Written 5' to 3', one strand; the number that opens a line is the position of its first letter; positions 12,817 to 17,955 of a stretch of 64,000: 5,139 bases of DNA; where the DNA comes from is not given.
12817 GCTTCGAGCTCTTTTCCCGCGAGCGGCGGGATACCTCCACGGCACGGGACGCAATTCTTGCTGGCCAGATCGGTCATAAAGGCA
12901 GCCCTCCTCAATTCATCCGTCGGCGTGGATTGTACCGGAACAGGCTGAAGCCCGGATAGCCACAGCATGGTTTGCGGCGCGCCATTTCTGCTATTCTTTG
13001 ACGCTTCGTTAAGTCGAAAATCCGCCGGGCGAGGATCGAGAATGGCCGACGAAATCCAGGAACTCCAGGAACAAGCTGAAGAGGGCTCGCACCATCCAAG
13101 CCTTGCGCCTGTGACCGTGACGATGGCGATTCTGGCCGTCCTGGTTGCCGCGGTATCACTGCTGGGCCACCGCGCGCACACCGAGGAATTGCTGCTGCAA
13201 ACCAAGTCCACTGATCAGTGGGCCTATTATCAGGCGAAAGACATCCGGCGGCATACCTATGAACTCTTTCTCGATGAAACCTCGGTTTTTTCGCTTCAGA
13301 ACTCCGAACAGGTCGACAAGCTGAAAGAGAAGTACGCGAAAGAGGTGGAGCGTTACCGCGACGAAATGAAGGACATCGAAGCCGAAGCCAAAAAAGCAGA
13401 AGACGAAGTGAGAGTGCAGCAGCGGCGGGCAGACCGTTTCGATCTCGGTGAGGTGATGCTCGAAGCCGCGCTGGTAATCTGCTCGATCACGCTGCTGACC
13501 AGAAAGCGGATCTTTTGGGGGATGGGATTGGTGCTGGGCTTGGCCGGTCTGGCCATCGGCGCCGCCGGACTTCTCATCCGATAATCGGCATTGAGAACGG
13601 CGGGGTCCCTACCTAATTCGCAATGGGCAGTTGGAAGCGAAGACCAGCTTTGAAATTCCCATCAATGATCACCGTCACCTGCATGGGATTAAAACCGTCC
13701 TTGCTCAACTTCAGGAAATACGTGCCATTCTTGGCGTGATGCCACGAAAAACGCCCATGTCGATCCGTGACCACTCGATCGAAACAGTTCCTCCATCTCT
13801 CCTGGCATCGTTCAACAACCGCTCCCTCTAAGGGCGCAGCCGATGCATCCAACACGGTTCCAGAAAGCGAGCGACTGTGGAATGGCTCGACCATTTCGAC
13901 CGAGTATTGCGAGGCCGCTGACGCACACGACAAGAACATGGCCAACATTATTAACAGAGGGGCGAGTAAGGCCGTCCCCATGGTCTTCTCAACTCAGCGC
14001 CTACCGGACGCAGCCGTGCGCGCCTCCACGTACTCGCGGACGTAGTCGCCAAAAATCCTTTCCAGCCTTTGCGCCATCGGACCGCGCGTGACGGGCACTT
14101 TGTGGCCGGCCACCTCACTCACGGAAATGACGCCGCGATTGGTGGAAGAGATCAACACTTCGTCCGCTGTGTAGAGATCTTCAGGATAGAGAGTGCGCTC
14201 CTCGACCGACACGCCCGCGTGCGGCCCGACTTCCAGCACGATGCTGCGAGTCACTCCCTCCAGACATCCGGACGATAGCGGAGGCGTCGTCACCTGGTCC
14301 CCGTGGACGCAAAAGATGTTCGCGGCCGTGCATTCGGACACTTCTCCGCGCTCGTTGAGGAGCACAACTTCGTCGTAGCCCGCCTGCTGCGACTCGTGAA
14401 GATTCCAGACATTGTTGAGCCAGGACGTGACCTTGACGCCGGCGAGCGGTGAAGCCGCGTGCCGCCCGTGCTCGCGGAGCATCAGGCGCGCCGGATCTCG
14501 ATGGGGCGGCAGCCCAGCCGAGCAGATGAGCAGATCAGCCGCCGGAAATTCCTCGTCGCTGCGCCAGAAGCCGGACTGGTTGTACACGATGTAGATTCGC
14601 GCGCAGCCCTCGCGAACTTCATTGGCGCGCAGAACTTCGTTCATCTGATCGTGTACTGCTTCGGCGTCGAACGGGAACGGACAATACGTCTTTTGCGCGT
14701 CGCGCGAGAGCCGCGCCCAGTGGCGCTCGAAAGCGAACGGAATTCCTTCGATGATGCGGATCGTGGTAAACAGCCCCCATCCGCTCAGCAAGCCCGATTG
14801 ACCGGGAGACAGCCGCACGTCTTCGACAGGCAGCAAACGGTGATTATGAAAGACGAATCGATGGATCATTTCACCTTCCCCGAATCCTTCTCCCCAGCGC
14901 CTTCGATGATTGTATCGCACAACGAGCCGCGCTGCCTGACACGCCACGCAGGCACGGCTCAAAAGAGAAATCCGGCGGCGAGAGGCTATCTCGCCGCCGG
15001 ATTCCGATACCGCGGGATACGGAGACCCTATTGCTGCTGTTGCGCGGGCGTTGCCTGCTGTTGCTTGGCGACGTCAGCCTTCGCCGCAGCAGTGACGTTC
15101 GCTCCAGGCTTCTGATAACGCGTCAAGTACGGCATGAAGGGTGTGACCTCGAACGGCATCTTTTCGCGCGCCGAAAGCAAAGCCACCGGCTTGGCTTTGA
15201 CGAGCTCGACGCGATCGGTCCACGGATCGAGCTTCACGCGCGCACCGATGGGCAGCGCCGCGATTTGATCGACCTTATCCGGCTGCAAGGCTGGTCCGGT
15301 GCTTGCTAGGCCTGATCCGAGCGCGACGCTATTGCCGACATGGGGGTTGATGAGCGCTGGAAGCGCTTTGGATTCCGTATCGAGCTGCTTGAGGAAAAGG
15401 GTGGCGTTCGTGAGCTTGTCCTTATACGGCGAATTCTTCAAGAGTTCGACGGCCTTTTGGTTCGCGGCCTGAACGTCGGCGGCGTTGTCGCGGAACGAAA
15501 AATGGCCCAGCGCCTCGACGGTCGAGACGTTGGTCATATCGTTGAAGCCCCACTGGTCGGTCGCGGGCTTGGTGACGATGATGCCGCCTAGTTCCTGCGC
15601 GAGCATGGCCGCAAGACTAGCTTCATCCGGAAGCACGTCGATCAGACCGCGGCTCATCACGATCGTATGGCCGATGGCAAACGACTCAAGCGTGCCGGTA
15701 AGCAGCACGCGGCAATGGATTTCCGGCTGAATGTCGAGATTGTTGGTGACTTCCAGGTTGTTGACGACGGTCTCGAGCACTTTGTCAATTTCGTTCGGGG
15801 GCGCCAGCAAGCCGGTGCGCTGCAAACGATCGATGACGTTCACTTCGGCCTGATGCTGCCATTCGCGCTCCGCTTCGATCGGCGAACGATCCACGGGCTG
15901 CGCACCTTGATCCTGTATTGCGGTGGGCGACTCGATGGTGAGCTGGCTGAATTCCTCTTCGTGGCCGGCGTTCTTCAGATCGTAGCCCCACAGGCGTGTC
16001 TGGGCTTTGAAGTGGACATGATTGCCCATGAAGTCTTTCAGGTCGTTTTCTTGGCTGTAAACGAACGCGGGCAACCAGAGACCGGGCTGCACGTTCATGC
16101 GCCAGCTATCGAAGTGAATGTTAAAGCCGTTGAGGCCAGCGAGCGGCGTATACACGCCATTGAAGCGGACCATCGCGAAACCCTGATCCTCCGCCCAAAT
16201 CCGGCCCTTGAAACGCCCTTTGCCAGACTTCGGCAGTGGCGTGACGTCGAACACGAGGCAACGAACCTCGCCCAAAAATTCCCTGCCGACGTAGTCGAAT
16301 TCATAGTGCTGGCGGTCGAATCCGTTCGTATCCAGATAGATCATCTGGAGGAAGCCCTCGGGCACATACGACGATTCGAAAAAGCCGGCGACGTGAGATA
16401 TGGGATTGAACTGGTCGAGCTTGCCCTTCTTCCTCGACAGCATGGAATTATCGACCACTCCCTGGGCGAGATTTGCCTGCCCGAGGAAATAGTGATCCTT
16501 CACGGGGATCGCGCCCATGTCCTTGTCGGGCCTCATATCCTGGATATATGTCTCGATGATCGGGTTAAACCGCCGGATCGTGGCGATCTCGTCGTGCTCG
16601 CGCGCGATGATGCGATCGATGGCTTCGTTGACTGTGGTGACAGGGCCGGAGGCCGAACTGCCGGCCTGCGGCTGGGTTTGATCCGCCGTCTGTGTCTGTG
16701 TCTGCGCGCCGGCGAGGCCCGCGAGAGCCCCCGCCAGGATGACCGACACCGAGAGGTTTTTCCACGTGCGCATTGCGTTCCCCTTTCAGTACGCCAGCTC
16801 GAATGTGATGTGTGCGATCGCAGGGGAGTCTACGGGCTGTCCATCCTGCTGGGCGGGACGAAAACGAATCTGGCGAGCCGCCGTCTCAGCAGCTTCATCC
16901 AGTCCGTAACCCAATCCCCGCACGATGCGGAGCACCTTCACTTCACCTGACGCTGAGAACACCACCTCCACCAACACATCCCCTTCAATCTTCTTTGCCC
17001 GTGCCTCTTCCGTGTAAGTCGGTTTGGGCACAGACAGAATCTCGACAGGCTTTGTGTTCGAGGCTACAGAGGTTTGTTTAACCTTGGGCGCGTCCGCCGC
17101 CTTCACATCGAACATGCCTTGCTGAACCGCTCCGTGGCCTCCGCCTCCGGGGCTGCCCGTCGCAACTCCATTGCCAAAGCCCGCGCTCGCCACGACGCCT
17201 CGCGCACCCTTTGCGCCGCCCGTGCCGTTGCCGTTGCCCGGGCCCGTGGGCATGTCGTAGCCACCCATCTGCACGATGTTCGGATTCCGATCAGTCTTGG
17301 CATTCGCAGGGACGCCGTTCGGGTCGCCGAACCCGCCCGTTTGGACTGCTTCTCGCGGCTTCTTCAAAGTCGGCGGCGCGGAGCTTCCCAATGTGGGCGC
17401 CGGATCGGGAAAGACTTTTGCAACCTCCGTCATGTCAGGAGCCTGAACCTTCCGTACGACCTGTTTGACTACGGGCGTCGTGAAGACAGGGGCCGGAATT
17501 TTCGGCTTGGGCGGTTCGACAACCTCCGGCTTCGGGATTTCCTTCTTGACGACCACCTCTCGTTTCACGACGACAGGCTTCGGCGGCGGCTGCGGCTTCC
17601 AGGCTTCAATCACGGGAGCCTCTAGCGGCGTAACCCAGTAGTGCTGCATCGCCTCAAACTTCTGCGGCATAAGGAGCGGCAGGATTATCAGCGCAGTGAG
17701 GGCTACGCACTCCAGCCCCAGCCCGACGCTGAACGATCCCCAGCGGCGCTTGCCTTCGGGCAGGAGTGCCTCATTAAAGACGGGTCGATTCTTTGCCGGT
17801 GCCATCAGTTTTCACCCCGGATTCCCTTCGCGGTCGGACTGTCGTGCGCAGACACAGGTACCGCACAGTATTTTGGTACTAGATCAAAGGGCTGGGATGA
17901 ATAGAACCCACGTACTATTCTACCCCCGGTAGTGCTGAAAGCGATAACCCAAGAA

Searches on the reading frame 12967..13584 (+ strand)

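Call 89: search_protein_families(library=pfam, proteins=[window:12967-13584:+], max_evalue=0.00001)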
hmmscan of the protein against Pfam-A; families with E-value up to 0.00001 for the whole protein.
window:12967-13584:+ (205 aa): 1 family
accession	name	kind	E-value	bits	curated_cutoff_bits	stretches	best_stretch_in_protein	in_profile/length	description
PF14235.11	DUF4337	-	4.7e-46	157.3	27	1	49-202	4-161/161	Domain of unknown function (DUF4337)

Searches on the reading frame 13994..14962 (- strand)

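Call 89: search_protein_families(library=pfam, proteins=[window:13994-14962:-], max_evalue=0.00001)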
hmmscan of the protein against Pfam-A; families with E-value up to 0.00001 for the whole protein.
window:13994-14962:- (322 aa): 1 family
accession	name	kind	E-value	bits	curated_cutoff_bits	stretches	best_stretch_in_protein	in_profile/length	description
PF01063.24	Aminotran_4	-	8.2e-52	176.7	28.5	1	63-284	1-223/223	Amino-transferase class IV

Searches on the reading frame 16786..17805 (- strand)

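Call 90: search_protein_families(library=pfam, proteins=[window:16786-17805:-], max_evalue=0.00001)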
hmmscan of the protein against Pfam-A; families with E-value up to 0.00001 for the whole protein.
window:16786-17805:- (339 aa): 1 family
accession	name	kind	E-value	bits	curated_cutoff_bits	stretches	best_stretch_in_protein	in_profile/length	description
PF03544.19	TonB_C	-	1.2e-16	61.3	24.6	1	260-337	1-79/79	Gram-negative bacterial TonB protein C-terminal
